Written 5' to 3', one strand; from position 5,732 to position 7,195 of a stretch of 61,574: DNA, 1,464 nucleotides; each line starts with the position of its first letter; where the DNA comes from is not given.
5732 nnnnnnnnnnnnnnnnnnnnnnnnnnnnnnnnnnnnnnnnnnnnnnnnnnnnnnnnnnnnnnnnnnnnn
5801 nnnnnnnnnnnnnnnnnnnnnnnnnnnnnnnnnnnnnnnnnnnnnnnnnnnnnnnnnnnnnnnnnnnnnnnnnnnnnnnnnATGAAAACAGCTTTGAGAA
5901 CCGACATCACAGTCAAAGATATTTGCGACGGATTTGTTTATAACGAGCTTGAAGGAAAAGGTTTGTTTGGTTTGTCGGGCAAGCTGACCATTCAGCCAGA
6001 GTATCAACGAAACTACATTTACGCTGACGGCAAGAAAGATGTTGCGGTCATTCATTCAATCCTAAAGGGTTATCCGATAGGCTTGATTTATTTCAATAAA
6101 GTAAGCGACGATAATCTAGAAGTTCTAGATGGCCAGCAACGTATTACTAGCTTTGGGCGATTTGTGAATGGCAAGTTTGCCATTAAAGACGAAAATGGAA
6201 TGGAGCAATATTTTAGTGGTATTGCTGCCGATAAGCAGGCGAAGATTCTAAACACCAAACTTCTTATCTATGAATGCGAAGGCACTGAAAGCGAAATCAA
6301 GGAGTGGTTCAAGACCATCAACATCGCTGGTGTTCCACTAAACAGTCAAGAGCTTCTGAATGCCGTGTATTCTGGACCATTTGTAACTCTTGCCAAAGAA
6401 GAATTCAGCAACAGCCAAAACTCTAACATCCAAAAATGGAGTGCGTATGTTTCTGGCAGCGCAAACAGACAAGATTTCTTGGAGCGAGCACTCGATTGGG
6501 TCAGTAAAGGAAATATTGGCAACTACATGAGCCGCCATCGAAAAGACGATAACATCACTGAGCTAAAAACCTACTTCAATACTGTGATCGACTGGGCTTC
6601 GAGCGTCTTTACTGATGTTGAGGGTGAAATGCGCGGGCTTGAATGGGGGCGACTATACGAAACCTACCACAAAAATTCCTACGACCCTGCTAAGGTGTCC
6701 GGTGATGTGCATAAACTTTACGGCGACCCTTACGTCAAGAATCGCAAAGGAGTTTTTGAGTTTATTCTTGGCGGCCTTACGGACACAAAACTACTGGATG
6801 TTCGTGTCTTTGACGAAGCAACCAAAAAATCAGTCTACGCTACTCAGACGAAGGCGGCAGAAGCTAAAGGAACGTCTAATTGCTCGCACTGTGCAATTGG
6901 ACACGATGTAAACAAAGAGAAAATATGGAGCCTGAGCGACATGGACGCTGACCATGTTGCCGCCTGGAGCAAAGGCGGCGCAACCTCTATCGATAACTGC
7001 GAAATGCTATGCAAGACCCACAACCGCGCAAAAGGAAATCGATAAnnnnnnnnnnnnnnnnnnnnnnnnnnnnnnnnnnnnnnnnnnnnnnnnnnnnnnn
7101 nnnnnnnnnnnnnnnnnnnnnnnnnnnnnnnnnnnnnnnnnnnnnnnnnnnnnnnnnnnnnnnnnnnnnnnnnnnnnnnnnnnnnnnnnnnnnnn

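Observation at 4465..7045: Controller-HTH / EcoRI-like m6A methylase / compact DUF262-HNH nuclease wired as one translationally coupled unit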

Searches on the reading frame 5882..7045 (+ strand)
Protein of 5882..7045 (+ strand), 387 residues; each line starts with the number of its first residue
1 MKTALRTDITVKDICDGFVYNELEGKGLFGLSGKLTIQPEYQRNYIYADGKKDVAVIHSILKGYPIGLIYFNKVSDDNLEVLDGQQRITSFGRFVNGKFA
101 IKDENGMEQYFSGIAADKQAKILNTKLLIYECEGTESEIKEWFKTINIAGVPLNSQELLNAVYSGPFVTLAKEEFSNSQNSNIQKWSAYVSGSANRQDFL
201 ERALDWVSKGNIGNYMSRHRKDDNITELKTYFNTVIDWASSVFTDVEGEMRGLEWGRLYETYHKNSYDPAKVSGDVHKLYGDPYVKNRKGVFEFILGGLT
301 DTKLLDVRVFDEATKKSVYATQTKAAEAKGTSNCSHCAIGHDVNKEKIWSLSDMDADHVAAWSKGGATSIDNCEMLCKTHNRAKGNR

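Call 3: search_protein_families(library=pfam, proteins=[window:5882-7045:+], max_evalue=0.01)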
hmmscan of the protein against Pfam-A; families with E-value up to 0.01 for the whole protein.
window:5882-7045:+ (387 aa): 3 families
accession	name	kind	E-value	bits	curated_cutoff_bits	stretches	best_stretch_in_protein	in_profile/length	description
PF03235.19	GmrSD_N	-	3.8e-22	79.8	33.2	1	36-163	12-198/199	GmrSD restriction endonuclease, N-terminal domain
PF01844.29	HNH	-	4.1e-07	30.5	21.4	1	334-387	1-47/47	HNH endonuclease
PF14279.12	HNH_5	-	0.0074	16.6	27.5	0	353-387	12-46/56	HNH endonuclease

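Call 6: search_protein_families(library=padloc, proteins=[window:5882-7045:+], max_evalue=0.01)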
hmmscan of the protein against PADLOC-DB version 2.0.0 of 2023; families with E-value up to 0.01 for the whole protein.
window:5882-7045:+ (387 aa): 13 families
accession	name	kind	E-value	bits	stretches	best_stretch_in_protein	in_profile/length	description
PDLC03418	REase_II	-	2.4e-85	284.9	1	8-386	7-371/372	Type II restriction enzyme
PDLC03877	NsnA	-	8.4e-29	99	1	33-185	63-222/385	-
PDLC04027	PD-T4-2_A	-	1.5e-13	48.6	1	32-240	49-283/363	-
PDLC04151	HEC-05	-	1.9e-06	24.9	1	76-105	111-140/600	-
PDLC04150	HEC-05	-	2e-05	21.7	1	39-78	25-63/583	-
PDLC04153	HEC-05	-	6.6e-05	19.3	1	31-76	17-60/621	-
PDLC04154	HEC-06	-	0.00013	18.8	1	38-91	26-85/569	-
PDLC04152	HEC-05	-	0.00046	16.9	1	38-85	22-72/566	-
PDLC02691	Orf5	-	0.0005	16.8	1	28-92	14-84/579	Orf5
PDLC04155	HEC-06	-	0.0018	14.9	1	39-90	24-82/562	-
PDLC04157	HEC-06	-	0.0022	14.7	1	39-96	26-90/558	-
PDLC02687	Orf5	-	0.0025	14.6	0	39-92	21-80/543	Orf5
PDLC02695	Orf5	-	0.0078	12.6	0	72-91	72-91/601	Orf5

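Call 7: search_protein_families(library=ncbifam, proteins=[window:5882-7045:+], max_evalue=0.01)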
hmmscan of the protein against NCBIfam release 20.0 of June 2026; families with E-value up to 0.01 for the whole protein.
window:5882-7045:+ (387 aa): 0 families

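Call 8: search_solved_structures(query=window:5882-7045:+, max_evalue=1, show_alignments=2)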
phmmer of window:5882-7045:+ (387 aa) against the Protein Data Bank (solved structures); distinct sequences matched with E-value up to 1: 8.
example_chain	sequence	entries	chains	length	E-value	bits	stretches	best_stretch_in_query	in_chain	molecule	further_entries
7v03_A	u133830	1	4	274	0.014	17.9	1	130-227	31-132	triosephosphate isomerase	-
4obt_A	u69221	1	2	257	0.043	16.3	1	130-211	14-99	Triosephosphate isomerase, cytosolic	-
6nxs_A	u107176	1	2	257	0.052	16.1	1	130-211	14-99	Triosephosphate isomerase, cytosolic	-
6nxx_A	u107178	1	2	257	0.054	16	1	130-210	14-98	Triosephosphate isomerase, cytosolic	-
6nxw_A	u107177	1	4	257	0.054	16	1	130-211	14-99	Triosephosphate isomerase, cytosolic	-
6nxy_A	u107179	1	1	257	0.057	16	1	130-211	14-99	Triosephosphate isomerase, cytosolic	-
6nxq_A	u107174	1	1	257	0.6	12.6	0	131-211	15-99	Triosephosphate isomerase, cytosolic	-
7p9k_A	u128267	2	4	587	0.96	11.9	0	38-80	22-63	DUF262 domain-containing protein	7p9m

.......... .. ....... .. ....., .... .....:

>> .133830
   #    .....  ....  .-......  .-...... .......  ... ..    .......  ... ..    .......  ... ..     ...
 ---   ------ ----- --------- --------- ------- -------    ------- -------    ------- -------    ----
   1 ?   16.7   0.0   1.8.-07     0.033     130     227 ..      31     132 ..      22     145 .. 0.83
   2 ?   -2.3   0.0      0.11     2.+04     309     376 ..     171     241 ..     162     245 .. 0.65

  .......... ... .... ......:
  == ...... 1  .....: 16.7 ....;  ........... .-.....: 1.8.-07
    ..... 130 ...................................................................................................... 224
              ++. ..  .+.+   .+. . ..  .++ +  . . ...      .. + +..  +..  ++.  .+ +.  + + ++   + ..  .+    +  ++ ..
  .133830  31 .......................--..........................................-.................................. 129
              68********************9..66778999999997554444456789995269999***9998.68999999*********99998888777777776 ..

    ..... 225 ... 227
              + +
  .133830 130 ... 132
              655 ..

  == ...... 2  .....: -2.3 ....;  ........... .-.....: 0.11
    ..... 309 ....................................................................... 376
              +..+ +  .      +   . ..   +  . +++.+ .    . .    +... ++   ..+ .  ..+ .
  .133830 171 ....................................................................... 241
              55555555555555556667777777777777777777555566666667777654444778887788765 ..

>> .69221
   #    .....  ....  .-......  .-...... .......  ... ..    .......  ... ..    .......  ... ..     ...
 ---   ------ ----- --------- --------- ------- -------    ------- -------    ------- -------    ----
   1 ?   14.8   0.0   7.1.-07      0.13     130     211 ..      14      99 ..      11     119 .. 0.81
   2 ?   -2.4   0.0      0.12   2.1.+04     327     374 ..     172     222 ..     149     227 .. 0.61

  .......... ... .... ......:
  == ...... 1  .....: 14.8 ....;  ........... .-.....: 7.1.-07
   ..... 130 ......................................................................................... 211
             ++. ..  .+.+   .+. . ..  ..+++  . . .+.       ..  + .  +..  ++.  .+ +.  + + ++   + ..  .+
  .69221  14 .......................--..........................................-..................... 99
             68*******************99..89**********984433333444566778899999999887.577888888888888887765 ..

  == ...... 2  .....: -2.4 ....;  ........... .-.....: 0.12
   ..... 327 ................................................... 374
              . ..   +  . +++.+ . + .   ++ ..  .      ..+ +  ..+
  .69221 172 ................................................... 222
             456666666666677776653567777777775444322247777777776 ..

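Call 9: find_homologous_proteins(query=window:5882-7045:+, max_evalue=0.00001)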
Query window:5882-7045:+ (387 aa): 8000 proteins with E <= 0.00001 among 8000 candidates; the best 120 are listed.
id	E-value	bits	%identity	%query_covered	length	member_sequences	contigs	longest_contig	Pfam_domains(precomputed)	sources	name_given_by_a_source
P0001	1.5e-262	889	100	100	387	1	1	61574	PF01844.30,PF03235.20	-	-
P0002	9.5e-252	853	96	100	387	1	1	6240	PF01844.30,PF03235.20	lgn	-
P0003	9.7e-250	846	95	100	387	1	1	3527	PF01844.30,PF03235.20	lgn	-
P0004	7.2e-248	840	95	100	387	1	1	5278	PF01844.30,PF03235.20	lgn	-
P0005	6.1e-235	798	90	100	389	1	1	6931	PF01844.30,PF03235.20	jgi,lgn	jgi:5-methylcytosine-specific restriction endonuclease McrA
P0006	6.3e-230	781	86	100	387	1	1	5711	PF01844.30,PF03235.20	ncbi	-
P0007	4.2e-229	778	86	100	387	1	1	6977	PF01844.30,PF03235.20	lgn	-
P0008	5.4e-229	778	85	100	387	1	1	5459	PF01844.30,PF03235.20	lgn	-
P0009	8.9e-229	777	85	100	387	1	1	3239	PF01844.30,PF03235.20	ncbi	-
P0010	1.5e-228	777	85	100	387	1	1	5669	PF01844.30,PF03235.20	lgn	-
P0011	4.8e-228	775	85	100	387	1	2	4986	PF01844.30,PF03235.20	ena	-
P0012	8.3e-228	774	85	100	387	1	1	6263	PF01844.30,PF03235.20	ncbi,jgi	jgi:hypothetical protein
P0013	1.7e-227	773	86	100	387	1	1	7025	PF01844.30,PF03235.20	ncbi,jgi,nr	ncbi:MAG: hypothetical protein ACD_9C00258G0006 [uncultured bacterium]|nr:MAG: hypothetical protein 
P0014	4.4e-227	772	85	100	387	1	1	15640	PF01844.30,PF03235.20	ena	-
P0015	5.8e-227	771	84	100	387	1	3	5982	PF01844.30,PF03235.20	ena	-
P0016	6.8e-227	771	86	100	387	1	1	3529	PF01844.30,PF03235.20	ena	-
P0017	6.9e-227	771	86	100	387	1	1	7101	PF01844.30,PF03235.20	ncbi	ncbi:MAG: DUF262 domain-containing protein [Candidatus Paceibacterota bacterium]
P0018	8.5e-227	771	86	100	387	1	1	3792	PF01844.30,PF03235.20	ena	-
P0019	8.9e-227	771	86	100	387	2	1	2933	PF01844.30,PF03235.20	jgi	jgi:hypothetical protein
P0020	1.8e-226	770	84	100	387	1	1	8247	PF01844.30,PF03235.20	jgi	jgi:hypothetical protein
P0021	2.7e-226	769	86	100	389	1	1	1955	PF01844.30,PF03235.20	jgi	jgi:hypothetical protein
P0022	2.8e-226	769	86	100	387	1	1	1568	PF01844.30,PF03235.20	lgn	-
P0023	2.8e-226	769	86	100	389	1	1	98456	PF01844.30,PF03235.20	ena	-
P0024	3.2e-226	769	85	100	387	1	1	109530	PF01844.30,PF03235.20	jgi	jgi:hypothetical protein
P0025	5.2e-226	768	86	100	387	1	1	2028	PF01844.30,PF03235.20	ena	-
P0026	1.0e-225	767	85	100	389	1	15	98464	PF01844.30,PF03235.20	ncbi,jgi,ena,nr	ncbi:HNH endonuclease [bacterium CG06_land_8_20_14_3_00_33_50]|nr:MAG: HNH endonuclease [bacterium C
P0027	1.3e-225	767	85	100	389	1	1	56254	PF01844.30,PF03235.20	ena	-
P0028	1.4e-225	767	84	100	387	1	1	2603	PF01844.30,PF03235.20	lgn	-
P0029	1.9e-225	766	86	100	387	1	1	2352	PF01844.30,PF03235.20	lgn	-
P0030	2.2e-225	766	84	100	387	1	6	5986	PF01844.30,PF03235.20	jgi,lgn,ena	-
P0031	2.7e-225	766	85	100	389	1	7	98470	PF01844.30,PF03235.20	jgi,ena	-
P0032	2.9e-225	766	85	100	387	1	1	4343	PF01844.30,PF03235.20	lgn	-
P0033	3.0e-225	766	86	100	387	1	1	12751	PF01844.30,PF03235.20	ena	-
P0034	3.2e-225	766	84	100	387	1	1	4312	PF01844.30,PF03235.20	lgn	-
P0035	3.3e-225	766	84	100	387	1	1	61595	PF01844.30,PF03235.20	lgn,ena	-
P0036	3.6e-225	765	84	100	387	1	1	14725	PF01844.30,PF03235.20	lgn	-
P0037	3.7e-225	765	85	100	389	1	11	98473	PF01844.30,PF03235.20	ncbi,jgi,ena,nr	ncbi:HNH endonuclease [bacterium CG_4_8_14_3_um_filter_33_28]|nr:MAG: HNH endonuclease [bacterium CG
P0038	3.8e-225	765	85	100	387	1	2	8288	PF01844.30,PF03235.20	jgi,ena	-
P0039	4.5e-225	765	85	100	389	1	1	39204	PF01844.30,PF03235.20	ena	-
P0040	6.8e-225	765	86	100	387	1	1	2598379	PF01844.30,PF03235.20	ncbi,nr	ncbi:MAG: DUF262 domain-containing protein [Brumimicrobium sp.]|nr:DUF262 domain-containing protein 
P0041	6.9e-225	765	84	100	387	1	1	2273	PF01844.30,PF03235.20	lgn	-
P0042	7.9e-225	764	85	100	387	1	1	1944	PF01844.30,PF03235.20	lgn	-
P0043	8.4e-225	764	85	100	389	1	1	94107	PF01844.30,PF03235.20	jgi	-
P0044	9.7e-225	764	85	100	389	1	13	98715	PF01844.30,PF03235.20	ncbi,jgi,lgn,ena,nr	ncbi:HNH endonuclease [bacterium CG_4_10_14_0_2_um_filter_33_32]|nr:MAG: HNH endonuclease [bacterium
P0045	1.2e-224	764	86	100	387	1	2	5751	PF01844.30,PF03235.20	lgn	-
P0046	1.4e-224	764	83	100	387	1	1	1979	PF01844.30,PF03235.20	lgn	-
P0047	1.9e-224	763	85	100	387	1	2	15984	PF01844.30,PF03235.20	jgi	jgi:hypothetical protein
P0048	1.9e-224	763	85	100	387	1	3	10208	PF01844.30,PF03235.20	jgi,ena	-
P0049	1.9e-224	763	85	100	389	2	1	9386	PF01844.30,PF03235.20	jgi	-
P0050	2.2e-224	763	86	100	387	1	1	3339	PF01844.30,PF03235.20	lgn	-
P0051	2.6e-224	763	86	100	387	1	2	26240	PF01844.30,PF03235.20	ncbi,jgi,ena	ncbi:MAG: DUF262 domain-containing protein [Brumimicrobium sp.]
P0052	3.0e-224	762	85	100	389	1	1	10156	PF01844.30,PF03235.20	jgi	-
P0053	3.2e-224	762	84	100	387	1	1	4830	PF01844.30,PF03235.20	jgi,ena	jgi:5-methylcytosine-specific restriction endonuclease McrA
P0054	3.2e-224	762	84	100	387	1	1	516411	PF01844.30,PF03235.20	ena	-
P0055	3.8e-224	762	84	100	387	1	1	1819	PF01844.30,PF03235.20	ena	-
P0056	4.2e-224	762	84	100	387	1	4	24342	PF01844.30,PF03235.20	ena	-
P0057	4.5e-224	762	84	100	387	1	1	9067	PF01844.30,PF03235.20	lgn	-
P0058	6.3e-224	761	85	100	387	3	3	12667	PF01844.30,PF03235.20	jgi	jgi:hypothetical protein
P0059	6.3e-224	761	86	100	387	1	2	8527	PF01844.30,PF03235.20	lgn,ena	-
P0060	6.8e-224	761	85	97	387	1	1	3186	PF01844.30,PF03235.20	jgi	jgi:5-methylcytosine-specific restriction endonuclease McrA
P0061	1.2e-223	761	84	100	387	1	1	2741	PF01844.30,PF03235.20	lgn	-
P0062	1.2e-223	761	86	100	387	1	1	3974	PF01844.30,PF03235.20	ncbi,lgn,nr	ncbi:DUF262 domain-containing protein [Patescibacteria group bacterium]|nr:DUF262 domain-containing 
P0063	1.4e-223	760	84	100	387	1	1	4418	PF01844.30,PF03235.20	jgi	-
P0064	1.4e-223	760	84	100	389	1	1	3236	PF01844.30,PF03235.20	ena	-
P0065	1.5e-223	760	85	100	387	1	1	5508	PF01844.30,PF03235.20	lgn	-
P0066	1.7e-223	760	85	100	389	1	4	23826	PF01844.30,PF03235.20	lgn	-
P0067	1.8e-223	760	83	100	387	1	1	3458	PF01844.30,PF03235.20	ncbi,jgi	jgi:hypothetical protein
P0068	1.9e-223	760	85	100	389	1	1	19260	PF01844.30,PF03235.20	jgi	-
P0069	1.9e-223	760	85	100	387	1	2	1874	PF01844.30,PF03235.20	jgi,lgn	jgi:5-methylcytosine-specific restriction endonuclease McrA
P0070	2.1e-223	760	84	100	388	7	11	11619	PF01844.30,PF03235.20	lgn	-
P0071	2.3e-223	760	84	100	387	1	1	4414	PF01844.30,PF03235.20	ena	-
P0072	2.4e-223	760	84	100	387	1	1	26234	PF01844.30,PF03235.20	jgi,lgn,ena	-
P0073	2.4e-223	759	85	100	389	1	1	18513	PF01844.30,PF03235.20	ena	-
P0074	2.5e-223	759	86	100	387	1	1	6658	PF01844.30,PF03235.20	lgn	-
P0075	2.6e-223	759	84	100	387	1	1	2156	PF01844.30,PF03235.20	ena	-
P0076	2.6e-223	759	86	100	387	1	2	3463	PF01844.30,PF03235.20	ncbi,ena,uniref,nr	ncbi:MAG: HNH endonuclease [Candidatus Magasanikbacteria bacterium CG10_big_fil_rev_8_21_14_0_10_38_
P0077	2.6e-223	759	84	100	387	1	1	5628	PF01844.30,PF03235.20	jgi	jgi:5-methylcytosine-specific restriction endonuclease McrA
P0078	2.8e-223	759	84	100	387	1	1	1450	PF01844.30,PF03235.20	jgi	jgi:5-methylcytosine-specific restriction endonuclease McrA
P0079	2.9e-223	759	85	100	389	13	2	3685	PF01844.30,PF03235.20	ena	-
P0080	3.0e-223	759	83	100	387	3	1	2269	PF01844.30,PF03235.20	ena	-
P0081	4.0e-223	759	85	100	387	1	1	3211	PF01844.30,PF03235.20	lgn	-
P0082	4.3e-223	759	84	100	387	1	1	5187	PF01844.30,PF03235.20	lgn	-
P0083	4.8e-223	759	84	100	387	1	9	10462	PF01844.30,PF03235.20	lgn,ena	-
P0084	5.4e-223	758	86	100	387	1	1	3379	PF01844.30,PF03235.20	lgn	-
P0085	6.0e-223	758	84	100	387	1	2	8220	PF01844.30,PF03235.20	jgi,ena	-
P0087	6.8e-223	758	84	100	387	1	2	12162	PF01844.30,PF03235.20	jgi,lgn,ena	-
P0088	7.2e-223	758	84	100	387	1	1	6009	PF01844.30,PF03235.20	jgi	jgi:5-methylcytosine-specific restriction endonuclease McrA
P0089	7.6e-223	758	84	100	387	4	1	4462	PF01844.30,PF03235.20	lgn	-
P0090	7.7e-223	758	84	100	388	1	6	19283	PF01844.30,PF03235.20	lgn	-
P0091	8.4e-223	758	86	100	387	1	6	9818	PF01844.30,PF03235.20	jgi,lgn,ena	-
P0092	8.4e-223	758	84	100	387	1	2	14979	PF01844.30,PF03235.20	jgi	-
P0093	8.8e-223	758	85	100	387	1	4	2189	PF01844.30,PF03235.20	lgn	-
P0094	8.8e-223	758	85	100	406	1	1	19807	PF01844.30,PF03235.20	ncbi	-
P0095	1.1e-222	757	85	100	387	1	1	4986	PF01844.30,PF03235.20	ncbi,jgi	jgi:hypothetical protein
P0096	1.1e-222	757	84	100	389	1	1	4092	PF01844.30,PF03235.20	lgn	-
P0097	1.3e-222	757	85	100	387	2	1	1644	PF01844.30,PF03235.20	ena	-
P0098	1.6e-222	757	83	100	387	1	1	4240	PF01844.30,PF03235.20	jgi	-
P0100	1.8e-222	757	84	100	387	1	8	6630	PF01844.30,PF03235.20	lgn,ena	-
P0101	1.9e-222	757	84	100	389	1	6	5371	PF01844.30,PF03235.20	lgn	-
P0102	1.9e-222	757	83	100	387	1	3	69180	PF01844.30,PF03235.20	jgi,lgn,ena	-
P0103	1.9e-222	757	85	100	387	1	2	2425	PF01844.30,PF03235.20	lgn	-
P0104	1.9e-222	757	84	100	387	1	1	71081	PF01844.30,PF03235.20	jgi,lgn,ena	-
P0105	2.0e-222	756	84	100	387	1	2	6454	PF01844.30,PF03235.20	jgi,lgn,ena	jgi:5-methylcytosine-specific restriction endonuclease McrA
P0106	2.1e-222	756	84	100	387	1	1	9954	PF01844.30,PF03235.20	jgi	jgi:hypothetical protein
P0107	2.1e-222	756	84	100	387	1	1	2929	PF01844.30,PF03235.20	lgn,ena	-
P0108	2.2e-222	756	84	100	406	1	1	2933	PF01844.30,PF03235.20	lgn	-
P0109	2.2e-222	756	84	100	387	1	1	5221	PF01844.30,PF03235.20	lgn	-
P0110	2.5e-222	756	84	100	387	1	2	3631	PF01844.30,PF03235.20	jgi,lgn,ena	-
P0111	2.8e-222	756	84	100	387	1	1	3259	PF01844.30,PF03235.20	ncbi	-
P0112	2.9e-222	756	85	100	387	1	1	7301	PF01844.30,PF03235.20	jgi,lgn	jgi:5-methylcytosine-specific restriction endonuclease McrA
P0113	2.9e-222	756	84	100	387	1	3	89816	PF01844.30,PF03235.20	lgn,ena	-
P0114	3.2e-222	756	84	100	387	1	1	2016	PF01844.30,PF03235.20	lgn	-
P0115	3.4e-222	756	83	100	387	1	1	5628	PF01844.30,PF03235.20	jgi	jgi:5-methylcytosine-specific restriction endonuclease McrA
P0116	3.4e-222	756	84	100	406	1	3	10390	PF01844.30,PF03235.20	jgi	-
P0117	4.0e-222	755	84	100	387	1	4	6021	PF01844.30,PF03235.20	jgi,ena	-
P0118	4.1e-222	755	83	100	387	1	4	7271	PF01844.30,PF03235.20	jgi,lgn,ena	-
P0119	4.5e-222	755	84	100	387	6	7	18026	PF01844.30,PF03235.20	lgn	-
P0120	5.5e-222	755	84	100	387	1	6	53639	PF01844.30,PF03235.20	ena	-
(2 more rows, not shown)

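Call 12: find_related_loci(query=window:5882-7045:+, collection=genome_contigs, flank=6000)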
Query window:5882-7045:+ (387 aa) in genome_contigs; peptide patterns used: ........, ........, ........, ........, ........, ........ (x = any residue, [..] = any of these).
600 stretches matched a pattern (row limit reached: there are more); 585 encode a relative of the query (tblastn E <= 1e-3); the best 80 are kept; 80 distinct loci.
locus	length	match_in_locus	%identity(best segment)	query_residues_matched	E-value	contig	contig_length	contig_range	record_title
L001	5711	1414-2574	86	1-387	0e+0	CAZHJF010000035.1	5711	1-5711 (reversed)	MAG TPA_asm: uncultured Candidatus Saccharibacteria bacterium isolate SRP286056_co1_564 genome assembly, contig: NODE_20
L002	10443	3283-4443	85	1-387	0e+0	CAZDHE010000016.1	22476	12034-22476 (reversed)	MAG TPA_asm: uncultured Bdellovibrionales bacterium isolate SRP252850_co1_117 genome assembly, contig: NODE_4119_length_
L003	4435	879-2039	84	1-387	0e+0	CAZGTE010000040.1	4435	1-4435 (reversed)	MAG TPA_asm: uncultured Candidatus Saccharibacteria bacterium isolate binchicken_co24_95 genome assembly, contig: NODE_1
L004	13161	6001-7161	83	1-387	0e+0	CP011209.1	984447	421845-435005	MAG: Candidatus Wolfebacteria bacterium GW2011_GWB1_47_1 chromosome, complete genome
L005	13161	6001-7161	84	1-387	0e+0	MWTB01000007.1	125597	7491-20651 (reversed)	MAG: Anaerolineae bacterium UTCFX1 contig_3381, whole genome shotgun sequence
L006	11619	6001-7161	84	1-387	0e+0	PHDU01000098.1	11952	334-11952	MAG: Bacteroidetes bacterium HGW-Bacteroidetes-1 bjp_ig2103_scaffold_2317, whole genome shotgun sequence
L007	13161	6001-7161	82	1-387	0e+0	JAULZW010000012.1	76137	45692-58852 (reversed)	MAG: Candidatus Paceibacterota bacterium isolate P_PACE2 NODE_317_length_76137_cov_2.982279, whole genome shotgun sequen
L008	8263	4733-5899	84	1-387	0e+0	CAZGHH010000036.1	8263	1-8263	MAG TPA_asm: uncultured Candidatus Peribacteria bacterium isolate SRP192927_co1_1108 genome assembly, contig: NODE_22532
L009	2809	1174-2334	83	1-387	0e+0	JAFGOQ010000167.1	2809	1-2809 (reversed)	MAG: Bacteroidales bacterium isolate Zod_Metabat.638 k87_10713659, whole genome shotgun sequence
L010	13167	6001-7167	84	1-387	0e+0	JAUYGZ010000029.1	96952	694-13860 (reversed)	MAG: bacterium isolate C24_maxbin.053 C24_k141_984826, whole genome shotgun sequence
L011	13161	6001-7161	84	1-387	0e+0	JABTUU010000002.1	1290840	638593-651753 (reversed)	MAG: Anaerolineales bacterium isolate H5_CFX6 seq002, whole genome shotgun sequence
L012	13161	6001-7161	82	1-387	0e+0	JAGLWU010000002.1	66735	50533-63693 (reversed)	MAG: Candidatus Moraniibacteriota bacterium isolate RS_12_31 ZL285.bin.31.fa_2, whole genome shotgun sequence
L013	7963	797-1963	83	1-387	0e+0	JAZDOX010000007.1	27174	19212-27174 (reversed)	MAG: Candidatus Omnitrophota bacterium isolate MEGAHIT-group-0.801 k141_9603318, whole genome shotgun sequence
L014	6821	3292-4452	83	1-387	0e+0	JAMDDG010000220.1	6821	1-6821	MAG: Bacteroidetes bacterium isolate FK_Sedi_B_Bin.148 NODE_48976_length_6821_cov_12.9934, whole genome shotgun sequence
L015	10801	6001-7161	84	1-387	0e+0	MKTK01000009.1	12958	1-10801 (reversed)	MAG: Chryseobacterium sp. 39-10 SCNpilot_bf_inoc_scaffold_1926, whole genome shotgun sequence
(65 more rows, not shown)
